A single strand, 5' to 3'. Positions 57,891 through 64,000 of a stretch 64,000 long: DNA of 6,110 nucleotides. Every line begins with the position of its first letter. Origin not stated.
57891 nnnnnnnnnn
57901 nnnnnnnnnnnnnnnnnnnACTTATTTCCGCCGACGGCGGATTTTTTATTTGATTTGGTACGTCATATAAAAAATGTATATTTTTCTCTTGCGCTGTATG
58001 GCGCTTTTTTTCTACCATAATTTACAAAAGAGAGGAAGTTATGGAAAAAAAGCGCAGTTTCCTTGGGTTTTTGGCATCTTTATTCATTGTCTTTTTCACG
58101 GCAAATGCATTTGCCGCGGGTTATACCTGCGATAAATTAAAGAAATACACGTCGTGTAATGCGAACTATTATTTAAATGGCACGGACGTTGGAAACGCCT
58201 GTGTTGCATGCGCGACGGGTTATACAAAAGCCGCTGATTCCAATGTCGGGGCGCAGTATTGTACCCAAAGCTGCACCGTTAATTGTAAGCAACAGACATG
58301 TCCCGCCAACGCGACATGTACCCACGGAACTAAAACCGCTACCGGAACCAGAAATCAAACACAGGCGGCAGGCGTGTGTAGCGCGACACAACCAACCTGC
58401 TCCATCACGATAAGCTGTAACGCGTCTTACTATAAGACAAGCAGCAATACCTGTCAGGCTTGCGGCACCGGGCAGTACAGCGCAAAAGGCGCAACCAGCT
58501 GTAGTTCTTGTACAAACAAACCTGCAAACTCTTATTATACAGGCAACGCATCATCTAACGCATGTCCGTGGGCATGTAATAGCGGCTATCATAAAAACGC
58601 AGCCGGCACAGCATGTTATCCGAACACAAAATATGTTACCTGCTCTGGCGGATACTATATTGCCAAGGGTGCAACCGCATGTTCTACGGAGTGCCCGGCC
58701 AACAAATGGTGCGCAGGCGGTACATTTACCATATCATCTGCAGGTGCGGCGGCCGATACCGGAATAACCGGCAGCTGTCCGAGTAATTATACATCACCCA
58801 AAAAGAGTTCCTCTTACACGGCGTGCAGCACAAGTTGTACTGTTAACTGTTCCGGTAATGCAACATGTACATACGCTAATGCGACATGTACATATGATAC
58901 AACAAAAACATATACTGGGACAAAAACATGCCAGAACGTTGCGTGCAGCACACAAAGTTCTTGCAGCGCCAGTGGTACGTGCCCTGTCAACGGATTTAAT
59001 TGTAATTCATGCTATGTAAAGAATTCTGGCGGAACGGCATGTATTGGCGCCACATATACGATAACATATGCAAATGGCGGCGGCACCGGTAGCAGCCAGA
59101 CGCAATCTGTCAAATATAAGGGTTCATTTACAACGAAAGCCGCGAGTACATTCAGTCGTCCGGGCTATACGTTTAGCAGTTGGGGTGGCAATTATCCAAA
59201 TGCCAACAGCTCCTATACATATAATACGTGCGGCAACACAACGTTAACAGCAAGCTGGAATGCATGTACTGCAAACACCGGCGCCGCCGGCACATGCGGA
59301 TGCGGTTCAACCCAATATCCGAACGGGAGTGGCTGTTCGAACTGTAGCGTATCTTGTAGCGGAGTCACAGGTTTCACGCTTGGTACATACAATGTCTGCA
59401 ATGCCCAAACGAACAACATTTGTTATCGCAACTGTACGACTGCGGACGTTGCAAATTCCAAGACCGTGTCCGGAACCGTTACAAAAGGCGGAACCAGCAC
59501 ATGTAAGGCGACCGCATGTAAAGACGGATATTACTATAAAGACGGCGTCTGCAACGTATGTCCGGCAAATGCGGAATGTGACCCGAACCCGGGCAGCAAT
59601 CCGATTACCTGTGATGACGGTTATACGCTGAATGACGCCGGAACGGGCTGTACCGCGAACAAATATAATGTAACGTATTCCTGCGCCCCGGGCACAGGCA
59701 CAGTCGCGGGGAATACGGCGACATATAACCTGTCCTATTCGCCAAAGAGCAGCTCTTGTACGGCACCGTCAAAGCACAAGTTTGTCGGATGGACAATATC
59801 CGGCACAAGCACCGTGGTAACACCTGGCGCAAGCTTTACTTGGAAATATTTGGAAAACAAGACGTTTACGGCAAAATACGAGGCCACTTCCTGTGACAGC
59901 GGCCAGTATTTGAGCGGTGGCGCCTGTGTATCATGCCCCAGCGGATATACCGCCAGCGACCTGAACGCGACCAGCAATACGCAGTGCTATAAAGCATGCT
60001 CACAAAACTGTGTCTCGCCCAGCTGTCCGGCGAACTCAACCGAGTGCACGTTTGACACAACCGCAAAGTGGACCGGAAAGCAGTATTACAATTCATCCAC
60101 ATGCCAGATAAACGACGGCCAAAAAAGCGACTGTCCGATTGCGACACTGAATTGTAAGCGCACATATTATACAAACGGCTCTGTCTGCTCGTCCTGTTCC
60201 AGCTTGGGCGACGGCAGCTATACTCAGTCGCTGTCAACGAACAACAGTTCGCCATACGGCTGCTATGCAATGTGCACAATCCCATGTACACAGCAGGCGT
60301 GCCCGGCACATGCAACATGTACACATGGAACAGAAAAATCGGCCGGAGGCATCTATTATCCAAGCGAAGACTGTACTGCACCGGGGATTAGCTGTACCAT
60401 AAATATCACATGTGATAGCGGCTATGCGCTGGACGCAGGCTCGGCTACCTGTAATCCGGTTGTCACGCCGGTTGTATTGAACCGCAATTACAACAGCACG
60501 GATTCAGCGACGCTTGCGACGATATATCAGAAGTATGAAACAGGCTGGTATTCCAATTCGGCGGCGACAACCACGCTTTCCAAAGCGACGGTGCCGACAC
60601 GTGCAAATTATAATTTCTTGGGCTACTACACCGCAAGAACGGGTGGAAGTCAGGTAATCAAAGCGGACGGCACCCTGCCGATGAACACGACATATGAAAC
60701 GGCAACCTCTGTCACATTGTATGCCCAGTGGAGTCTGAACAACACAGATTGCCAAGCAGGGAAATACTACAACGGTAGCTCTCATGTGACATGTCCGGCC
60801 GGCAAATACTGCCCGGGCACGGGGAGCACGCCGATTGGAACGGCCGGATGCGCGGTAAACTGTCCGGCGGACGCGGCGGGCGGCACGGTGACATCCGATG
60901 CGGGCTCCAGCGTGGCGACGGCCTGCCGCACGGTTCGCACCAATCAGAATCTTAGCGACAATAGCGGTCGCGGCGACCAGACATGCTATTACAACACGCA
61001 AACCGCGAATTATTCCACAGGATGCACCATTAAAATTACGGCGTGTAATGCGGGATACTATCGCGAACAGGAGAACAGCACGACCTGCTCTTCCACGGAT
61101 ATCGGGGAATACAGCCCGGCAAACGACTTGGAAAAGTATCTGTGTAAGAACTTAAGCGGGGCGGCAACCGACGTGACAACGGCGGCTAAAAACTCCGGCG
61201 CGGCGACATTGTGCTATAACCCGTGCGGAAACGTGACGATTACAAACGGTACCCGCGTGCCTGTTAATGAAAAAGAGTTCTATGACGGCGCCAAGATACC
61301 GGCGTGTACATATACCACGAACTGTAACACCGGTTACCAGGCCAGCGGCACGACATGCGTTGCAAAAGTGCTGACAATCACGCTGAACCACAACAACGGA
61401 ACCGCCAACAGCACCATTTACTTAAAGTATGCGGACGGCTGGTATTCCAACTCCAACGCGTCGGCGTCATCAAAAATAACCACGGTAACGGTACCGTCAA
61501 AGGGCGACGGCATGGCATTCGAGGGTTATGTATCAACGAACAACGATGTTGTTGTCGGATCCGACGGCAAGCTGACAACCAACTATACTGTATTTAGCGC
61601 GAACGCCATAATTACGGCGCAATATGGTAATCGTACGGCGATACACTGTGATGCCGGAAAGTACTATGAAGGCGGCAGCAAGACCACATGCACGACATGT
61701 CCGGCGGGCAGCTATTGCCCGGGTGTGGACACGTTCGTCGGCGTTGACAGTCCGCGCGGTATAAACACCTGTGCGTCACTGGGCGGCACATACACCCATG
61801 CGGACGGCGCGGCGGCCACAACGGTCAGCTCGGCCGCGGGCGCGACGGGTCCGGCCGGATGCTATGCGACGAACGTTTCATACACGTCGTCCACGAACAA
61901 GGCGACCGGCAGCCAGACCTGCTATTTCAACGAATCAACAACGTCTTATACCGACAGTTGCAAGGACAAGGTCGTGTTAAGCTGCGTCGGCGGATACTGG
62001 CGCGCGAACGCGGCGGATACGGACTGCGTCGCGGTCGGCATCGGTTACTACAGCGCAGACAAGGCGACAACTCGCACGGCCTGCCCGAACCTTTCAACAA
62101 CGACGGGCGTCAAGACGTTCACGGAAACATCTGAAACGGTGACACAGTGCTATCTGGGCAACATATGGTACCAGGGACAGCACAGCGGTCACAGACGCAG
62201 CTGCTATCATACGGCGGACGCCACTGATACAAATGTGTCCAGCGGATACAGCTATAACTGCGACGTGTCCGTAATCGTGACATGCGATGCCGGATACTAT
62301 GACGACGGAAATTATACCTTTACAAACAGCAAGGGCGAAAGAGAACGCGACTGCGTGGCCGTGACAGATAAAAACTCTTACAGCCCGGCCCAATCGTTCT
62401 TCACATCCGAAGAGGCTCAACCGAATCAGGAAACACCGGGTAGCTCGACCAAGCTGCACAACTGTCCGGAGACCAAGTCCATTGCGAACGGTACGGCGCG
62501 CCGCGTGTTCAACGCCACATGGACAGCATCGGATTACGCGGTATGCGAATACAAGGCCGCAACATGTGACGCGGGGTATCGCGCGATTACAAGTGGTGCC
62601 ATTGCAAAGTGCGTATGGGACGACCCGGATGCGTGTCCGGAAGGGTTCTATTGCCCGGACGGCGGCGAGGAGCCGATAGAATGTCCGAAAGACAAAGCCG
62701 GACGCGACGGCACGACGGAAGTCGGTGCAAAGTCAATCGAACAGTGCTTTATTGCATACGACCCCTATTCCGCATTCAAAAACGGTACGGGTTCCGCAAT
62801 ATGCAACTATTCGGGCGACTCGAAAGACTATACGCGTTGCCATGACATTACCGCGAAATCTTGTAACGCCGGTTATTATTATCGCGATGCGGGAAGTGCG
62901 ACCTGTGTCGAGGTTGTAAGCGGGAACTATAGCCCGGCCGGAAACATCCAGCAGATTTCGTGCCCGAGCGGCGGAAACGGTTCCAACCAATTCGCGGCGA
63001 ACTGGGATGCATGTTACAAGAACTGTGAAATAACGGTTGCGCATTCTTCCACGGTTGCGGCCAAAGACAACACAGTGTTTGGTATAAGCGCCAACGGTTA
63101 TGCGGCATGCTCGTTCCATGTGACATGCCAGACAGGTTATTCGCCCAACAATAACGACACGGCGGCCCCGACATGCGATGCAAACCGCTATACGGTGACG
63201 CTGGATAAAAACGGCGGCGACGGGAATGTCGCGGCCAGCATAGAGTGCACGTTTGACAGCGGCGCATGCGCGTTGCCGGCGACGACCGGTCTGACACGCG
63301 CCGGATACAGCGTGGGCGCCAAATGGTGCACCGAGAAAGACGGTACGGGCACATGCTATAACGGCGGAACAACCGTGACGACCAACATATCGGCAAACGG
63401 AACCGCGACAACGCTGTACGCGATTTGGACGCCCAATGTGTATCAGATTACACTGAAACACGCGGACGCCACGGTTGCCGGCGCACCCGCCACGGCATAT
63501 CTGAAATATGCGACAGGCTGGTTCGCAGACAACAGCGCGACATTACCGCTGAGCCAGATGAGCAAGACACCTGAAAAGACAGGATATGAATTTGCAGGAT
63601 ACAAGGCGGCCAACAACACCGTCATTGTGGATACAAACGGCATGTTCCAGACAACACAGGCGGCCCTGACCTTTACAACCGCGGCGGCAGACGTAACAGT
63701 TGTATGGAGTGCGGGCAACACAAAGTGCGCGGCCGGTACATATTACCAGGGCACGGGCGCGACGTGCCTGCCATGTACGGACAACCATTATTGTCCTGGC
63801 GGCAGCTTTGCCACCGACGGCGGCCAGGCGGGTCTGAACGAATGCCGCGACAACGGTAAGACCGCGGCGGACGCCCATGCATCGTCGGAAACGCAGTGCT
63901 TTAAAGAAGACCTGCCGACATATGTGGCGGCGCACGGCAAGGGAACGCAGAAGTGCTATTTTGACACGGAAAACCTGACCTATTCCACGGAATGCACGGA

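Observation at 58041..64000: Giant (more than 1986 aa) Cys-rich mosaic protein missed by the ORF track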

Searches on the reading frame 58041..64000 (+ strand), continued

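Call 25: find_related_loci(query=A1, collection=genome_contigs, flank=6000)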
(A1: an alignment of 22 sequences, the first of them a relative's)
Query A1 (2644 aa) in genome_contigs; peptide patterns used: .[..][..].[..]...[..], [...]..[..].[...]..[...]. (x = any residue, [..] = any of these).
213 stretches matched a pattern; 157 encode a relative of the query (tblastn E <= 1e-3); the best 80 are kept; 79 distinct loci.
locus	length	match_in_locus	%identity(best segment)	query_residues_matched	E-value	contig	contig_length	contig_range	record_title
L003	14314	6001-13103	85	1-2644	0e+0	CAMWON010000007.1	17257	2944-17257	MAG TPA_asm: uncultured Alphaproteobacteria bacterium isolate SRR14411251_bin.18_metawrap_v1.3_MAG genome assembly, cont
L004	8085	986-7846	77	1-2644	0e+0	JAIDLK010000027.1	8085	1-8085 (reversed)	MAG: Alphaproteobacteria bacterium isolate SC0338_S5_7 SC0338_S5_7_contig_27, whole genome shotgun sequence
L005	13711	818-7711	41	461-2644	0e+0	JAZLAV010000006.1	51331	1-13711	MAG: Candidatus Enterousia sp. isolate T1900045072_TC20190066.MAGScoT_cleanbin_000021 SGB_4619_k141_2967407, whole genom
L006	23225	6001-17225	41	450-2644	0e+0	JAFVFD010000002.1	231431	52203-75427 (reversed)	MAG: Alphaproteobacteria bacterium isolate RGIG5114 Roe_deer_Rumen.Co__c419032, whole genome shotgun sequence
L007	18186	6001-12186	51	1-2644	0e+0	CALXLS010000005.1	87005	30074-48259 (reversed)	MAG: uncultured Alphaproteobacteria bacterium isolate BRZ_DL__bin85 genome assembly, contig: BRZ_DL__NODE_432_length_870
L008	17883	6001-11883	51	29-2644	0e+0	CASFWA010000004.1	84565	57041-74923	uncultured proteobacterium isolate A86_L4_360360_idba_bin.28 genome assembly, contig: A86_L4_360360_idba_bin.28.fa_scaff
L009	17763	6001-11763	50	1-2644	0e+0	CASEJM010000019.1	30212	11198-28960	uncultured proteobacterium isolate Batch3_idba_bin.193 genome assembly, contig: Batch3_idba_bin.193.fa_k87_14397835, who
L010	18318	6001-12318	50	245-2644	0e+0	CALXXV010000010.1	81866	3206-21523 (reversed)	MAG: uncultured Alphaproteobacteria bacterium isolate E08__bin46 genome assembly, contig: E08__k127_288357, whole genome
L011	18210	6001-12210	50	1-2644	0e+0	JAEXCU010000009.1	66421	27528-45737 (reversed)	MAG: Proteobacteria bacterium isolate OH_HBB_125 k127_626551, whole genome shotgun sequence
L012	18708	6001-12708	50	29-2644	0e+0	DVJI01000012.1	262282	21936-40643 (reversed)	MAG TPA_asm: Candidatus Enterousia intestinigallinarum isolate ChiGjej3B3-5194 ChiGjej3B3M5__C728095_L262282_SRR6323341,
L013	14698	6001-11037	33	1-1336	3e-46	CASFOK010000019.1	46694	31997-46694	uncultured proteobacterium isolate SI.B28.metabat-bins.76 genome assembly, contig: SI.B28.metabat-bins.76.fa_k141_430156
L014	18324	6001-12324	49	1-2644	0e+0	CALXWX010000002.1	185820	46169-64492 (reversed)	MAG: uncultured Alphaproteobacteria bacterium isolate BRZ_EC__bin9 genome assembly, contig: BRZ_EC__NODE_90_length_18582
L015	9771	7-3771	48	807-2644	0e+0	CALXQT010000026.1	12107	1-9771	MAG: uncultured Alphaproteobacteria bacterium isolate E20__bin73 genome assembly, contig: E20__k127_4766761, whole genom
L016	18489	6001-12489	50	1-2644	0e+0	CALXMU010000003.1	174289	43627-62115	MAG: uncultured Alphaproteobacteria bacterium isolate BRZ_MD__bin57 genome assembly, contig: BRZ_MD__NODE_94_length_1742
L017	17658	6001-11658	47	416-2644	0e+0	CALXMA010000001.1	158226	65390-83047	MAG: uncultured Alphaproteobacteria bacterium isolate BRZ_IT__bin13 genome assembly, contig: BRZ_IT__NODE_53_length_1582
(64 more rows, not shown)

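Call 65: search_protein_families(library=pfam, max_evalue=0.1, proteins=[L001:16945-19245:+, P0120, P0094, P0113])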
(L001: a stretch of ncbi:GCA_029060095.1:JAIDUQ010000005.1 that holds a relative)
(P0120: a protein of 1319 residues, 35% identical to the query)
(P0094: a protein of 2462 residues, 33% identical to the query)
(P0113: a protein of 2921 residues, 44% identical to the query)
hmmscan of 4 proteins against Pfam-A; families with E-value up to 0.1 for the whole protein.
L001:16945-19245:+ (766 aa): 2 families
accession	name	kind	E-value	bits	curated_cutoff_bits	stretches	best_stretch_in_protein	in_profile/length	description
PF07699.19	Ephrin_rec_like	-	0.0049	17.1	23.1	1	540-573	7-39/48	Tyrosine-protein kinase ephrin type A/B receptor-like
PF07562.20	NCD3G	-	0.058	13.7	38.9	4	523-567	8-51/54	Nine Cysteines Domain of family 3 GPCR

P0120 (1319 aa): 2 families
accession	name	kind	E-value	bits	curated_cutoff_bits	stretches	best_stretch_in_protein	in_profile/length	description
PF09479.16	Flg_new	-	1.1e-11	45.1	27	2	1-76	3-65/65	Listeria-Bacteroides repeat domain (List_Bact_rpt)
PF07699.19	Ephrin_rec_like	-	6.7e-06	26.2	23.1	2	158-213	1-48/48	Tyrosine-protein kinase ephrin type A/B receptor-like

P0094 (2462 aa): 2 families
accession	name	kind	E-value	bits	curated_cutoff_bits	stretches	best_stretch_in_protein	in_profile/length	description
PF09479.16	Flg_new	-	6.7e-06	26.6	27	1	945-1018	1-64/65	Listeria-Bacteroides repeat domain (List_Bact_rpt)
PF07699.19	Ephrin_rec_like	-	6.1e-05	23.2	23.1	5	262-308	1-48/48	Tyrosine-protein kinase ephrin type A/B receptor-like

P0113 (2921 aa): 2 families
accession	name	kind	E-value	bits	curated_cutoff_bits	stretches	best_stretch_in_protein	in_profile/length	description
PF09479.16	Flg_new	-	8.8e-48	160.7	27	5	1395-1463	1-65/65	Listeria-Bacteroides repeat domain (List_Bact_rpt)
PF07699.19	Ephrin_rec_like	-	4.3e-09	36.5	23.1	6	659-698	8-48/48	Tyrosine-protein kinase ephrin type A/B receptor-like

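Call 79: search_protein_families(library=ncbifam, max_evalue=1, proteins=[P0001])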
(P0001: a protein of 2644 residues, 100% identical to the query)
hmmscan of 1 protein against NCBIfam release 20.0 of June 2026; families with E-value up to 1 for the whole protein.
P0001 (2644 aa): 1 family
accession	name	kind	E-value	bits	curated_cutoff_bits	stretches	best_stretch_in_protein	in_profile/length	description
TIGR02543.1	List_Bact_rpt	repeat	0.0013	19.1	20.95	2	852-901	1-44/44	TIGR02543 family repeat protein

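Call 80: search_protein_families(library=pfam, max_evalue=1, proteins=[P0001])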
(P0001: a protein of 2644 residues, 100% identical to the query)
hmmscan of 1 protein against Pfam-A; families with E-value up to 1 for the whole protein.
P0001 (2644 aa): 1 family
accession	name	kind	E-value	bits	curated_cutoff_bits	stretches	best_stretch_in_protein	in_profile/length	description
PF09479.16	Flg_new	-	2.1e-07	31.4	27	3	339-404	1-64/65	Listeria-Bacteroides repeat domain (List_Bact_rpt)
